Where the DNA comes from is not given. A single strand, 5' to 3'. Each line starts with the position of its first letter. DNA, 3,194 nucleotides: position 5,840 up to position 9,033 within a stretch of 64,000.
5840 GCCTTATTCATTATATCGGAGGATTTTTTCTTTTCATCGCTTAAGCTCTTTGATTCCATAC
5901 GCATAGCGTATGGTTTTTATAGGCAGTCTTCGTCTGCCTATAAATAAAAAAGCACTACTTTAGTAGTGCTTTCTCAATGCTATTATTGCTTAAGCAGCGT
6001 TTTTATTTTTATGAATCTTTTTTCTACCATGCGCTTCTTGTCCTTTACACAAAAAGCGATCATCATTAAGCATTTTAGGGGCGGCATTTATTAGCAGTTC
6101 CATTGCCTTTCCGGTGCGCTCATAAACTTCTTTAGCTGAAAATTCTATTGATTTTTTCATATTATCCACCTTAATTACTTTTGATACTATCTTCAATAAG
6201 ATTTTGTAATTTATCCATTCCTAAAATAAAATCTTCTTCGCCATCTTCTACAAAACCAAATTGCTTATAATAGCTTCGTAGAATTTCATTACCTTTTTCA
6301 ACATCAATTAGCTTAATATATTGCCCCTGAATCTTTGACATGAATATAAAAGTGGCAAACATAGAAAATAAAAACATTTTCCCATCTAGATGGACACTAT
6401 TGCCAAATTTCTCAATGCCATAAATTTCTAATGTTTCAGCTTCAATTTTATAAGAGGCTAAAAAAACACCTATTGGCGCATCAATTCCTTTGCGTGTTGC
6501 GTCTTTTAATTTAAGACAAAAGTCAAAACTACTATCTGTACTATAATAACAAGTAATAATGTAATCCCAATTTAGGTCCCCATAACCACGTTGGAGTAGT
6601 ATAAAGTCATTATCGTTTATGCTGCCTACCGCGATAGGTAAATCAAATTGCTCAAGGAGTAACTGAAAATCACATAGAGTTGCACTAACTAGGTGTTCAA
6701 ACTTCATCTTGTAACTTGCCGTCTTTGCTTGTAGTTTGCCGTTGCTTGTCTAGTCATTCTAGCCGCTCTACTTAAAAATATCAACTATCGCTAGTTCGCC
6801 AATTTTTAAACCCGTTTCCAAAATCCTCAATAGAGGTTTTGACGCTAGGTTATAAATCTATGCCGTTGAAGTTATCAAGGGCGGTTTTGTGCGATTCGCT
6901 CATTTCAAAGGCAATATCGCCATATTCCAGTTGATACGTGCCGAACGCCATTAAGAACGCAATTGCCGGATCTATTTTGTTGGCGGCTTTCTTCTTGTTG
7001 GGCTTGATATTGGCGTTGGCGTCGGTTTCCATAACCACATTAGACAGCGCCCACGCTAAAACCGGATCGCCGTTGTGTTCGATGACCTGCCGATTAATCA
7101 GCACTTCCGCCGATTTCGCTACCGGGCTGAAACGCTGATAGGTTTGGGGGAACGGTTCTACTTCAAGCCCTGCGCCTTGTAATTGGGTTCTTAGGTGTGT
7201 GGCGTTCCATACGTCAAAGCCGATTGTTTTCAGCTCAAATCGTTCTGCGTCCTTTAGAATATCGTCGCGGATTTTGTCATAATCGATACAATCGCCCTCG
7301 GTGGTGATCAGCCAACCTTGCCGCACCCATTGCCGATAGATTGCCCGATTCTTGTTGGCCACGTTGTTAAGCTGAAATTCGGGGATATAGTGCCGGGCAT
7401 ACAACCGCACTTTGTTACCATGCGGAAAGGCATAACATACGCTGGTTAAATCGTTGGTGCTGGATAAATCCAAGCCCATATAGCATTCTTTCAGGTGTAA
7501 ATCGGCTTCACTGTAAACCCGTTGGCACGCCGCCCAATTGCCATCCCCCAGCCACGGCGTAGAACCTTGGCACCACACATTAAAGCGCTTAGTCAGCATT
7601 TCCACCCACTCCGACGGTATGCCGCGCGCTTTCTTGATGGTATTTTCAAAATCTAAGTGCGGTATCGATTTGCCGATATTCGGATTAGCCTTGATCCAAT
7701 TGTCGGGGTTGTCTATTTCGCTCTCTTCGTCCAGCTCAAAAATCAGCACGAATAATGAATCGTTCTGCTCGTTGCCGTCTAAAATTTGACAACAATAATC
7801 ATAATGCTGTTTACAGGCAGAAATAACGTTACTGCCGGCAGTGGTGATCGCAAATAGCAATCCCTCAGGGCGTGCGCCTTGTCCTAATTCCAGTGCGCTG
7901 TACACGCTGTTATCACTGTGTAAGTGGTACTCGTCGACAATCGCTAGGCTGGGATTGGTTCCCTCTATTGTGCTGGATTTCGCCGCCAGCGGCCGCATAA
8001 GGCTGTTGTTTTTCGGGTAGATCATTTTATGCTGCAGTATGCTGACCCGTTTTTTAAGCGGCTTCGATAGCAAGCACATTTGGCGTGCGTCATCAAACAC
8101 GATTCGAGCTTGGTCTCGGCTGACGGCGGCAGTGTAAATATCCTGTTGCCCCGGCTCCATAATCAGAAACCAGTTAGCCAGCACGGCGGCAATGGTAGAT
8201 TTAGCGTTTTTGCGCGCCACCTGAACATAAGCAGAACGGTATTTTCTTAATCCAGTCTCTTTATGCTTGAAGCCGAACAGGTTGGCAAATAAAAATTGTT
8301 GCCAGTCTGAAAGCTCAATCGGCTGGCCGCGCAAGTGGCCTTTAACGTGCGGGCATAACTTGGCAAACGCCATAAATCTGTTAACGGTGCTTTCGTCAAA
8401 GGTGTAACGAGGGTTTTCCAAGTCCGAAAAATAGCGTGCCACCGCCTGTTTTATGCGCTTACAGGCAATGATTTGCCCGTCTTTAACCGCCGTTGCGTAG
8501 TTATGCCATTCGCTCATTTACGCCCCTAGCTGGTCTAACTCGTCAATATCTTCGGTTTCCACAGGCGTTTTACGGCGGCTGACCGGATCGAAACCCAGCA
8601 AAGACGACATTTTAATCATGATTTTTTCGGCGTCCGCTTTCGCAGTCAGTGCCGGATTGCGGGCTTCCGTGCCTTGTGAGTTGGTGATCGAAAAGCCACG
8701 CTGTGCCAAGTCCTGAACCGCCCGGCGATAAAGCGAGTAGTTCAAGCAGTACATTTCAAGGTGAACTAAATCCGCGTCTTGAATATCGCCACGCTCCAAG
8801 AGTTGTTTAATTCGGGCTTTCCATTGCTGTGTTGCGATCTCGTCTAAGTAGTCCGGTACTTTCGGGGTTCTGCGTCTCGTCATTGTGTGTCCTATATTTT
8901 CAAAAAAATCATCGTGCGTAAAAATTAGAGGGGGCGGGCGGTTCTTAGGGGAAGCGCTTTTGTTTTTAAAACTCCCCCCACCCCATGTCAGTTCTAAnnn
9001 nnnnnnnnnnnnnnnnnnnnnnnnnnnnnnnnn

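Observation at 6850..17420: Capsid-plus-tape-measure island with scrambled gene order and no tail or replication genes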

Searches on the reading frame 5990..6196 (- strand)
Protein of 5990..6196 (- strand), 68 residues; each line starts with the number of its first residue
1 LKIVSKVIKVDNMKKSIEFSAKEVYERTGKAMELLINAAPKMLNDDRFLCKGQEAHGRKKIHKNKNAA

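Call 11: search_protein_families(library=pfam, proteins=[window:5990-6196:-], max_evalue=0.01)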
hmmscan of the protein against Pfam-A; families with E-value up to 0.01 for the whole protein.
window:5990-6196:- (68 aa): 0 families

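Call 90: search_protein_families(library=phrogs, proteins=[window:5990-6196:-], max_evalue=0.001)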
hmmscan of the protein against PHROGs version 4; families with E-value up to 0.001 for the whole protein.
window:5990-6196:- (68 aa): 1 family
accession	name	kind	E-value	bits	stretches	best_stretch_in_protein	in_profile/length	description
phrog_2741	-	unknown function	2.6e-10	41.1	1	12-63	6-55/57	-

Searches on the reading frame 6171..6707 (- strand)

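Call 11: search_protein_families(library=pfam, proteins=[window:6171-6707:-], max_evalue=0.01)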
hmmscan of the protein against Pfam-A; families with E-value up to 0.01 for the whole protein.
window:6171-6707:- (178 aa): 0 families

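Call 74: search_protein_families(library=padloc, proteins=[window:6171-6707:-], max_evalue=0.01)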
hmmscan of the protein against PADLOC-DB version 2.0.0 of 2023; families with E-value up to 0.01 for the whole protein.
window:6171-6707:- (178 aa): 0 families

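Call 75: search_protein_families(library=ncbifam, proteins=[window:6171-6707:-], max_evalue=0.001)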
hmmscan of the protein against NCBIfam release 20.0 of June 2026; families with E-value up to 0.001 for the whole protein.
window:6171-6707:- (178 aa): 0 families

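Call 90: search_protein_families(library=phrogs, proteins=[window:6171-6707:-], max_evalue=0.001)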
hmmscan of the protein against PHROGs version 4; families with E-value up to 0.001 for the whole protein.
window:6171-6707:- (178 aa): 1 family
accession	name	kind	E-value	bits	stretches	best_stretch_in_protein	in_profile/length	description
phrog_4350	-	unknown function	5e-28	98.9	1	3-155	4-156/178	-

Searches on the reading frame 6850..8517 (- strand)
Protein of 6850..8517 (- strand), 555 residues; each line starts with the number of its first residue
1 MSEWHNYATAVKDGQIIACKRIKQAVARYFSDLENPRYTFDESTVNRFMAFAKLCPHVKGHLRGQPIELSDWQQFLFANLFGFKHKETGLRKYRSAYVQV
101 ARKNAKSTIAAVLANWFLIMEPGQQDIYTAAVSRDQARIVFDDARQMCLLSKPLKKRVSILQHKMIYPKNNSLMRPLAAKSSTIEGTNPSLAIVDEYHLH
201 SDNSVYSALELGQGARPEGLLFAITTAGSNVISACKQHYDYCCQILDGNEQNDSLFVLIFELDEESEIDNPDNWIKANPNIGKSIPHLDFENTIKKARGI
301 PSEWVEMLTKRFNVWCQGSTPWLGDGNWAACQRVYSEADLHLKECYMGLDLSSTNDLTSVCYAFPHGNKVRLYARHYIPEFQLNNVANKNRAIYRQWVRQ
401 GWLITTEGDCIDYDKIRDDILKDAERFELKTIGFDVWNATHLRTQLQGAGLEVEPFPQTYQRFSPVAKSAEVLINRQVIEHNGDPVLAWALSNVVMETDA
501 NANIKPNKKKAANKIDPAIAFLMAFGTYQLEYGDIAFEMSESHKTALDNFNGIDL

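Call 11: search_protein_families(library=pfam, proteins=[window:6850-8517:-], max_evalue=0.01)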
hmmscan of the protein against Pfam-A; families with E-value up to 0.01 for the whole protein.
window:6850-8517:- (555 aa): 2 families
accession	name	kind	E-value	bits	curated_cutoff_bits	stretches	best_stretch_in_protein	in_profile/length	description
PF20441.4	TerL_nuclease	-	3.8e-50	171.1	24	1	251-528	3-282/286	Terminase large subunit, endonuclease domain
PF03354.21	TerL_ATPase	-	1.5e-28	100.2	23.7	1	71-242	1-176/178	Terminase large subunit, ATPase domain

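Call 90: search_protein_families(library=phrogs, proteins=[window:6850-8517:-], max_evalue=0.001)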
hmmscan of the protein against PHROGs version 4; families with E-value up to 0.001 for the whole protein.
window:6850-8517:- (555 aa): 8 families
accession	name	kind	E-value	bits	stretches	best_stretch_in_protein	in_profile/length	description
phrog_9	-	head and packaging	2.4e-171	573.4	1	4-537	167-672/812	terminase large subunit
phrog_2699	-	head and packaging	1.1e-98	330.9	1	239-540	2-304/315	terminase large subunit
phrog_4914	-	head and packaging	4.6e-63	213.7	1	3-190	10-211/213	terminase large subunit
phrog_10517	-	head and packaging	3.6e-38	132.2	1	6-164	39-201/207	terminase large subunit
phrog_7331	-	head and packaging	2.6e-20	73.1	1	438-527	2-91/113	terminase large subunit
phrog_37124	-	unknown function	2e-11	44.9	1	349-464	1-130/143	-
phrog_7622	-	head and packaging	1.9e-06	28.6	1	71-202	59-193/224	terminase large subunit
phrog_2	-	head and packaging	0.00014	21.7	1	71-490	268-556/807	terminase large subunit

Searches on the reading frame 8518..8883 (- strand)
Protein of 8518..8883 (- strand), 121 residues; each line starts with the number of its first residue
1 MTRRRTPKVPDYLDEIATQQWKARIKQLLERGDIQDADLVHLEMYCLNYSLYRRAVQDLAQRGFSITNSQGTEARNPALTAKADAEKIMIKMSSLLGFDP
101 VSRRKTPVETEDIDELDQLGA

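Call 4: search_protein_families(library=pfam, proteins=[window:8518-8883:-], max_evalue=0.01)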
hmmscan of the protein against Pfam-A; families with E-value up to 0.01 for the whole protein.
window:8518-8883:- (121 aa): 1 family
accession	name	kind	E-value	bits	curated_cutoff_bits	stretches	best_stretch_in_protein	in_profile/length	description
PF05119.17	Terminase_4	-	3.5e-22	79.1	24.7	1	17-111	1-96/98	Phage terminase, small subunit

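Call 5: search_protein_families(library=phrogs, proteins=[window:8518-8883:-], max_evalue=0.001)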
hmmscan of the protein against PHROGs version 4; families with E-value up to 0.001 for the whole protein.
window:8518-8883:- (121 aa): 3 families
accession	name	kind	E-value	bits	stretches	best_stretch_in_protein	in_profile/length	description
phrog_83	-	head and packaging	5e-35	122.2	1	6-119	81-198/246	terminase small subunit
phrog_361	-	head and packaging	4.4e-08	34.4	1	15-112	4-108/129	terminase small subunit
phrog_9452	-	head and packaging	0.00021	21.9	1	16-119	102-206/211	terminase small subunit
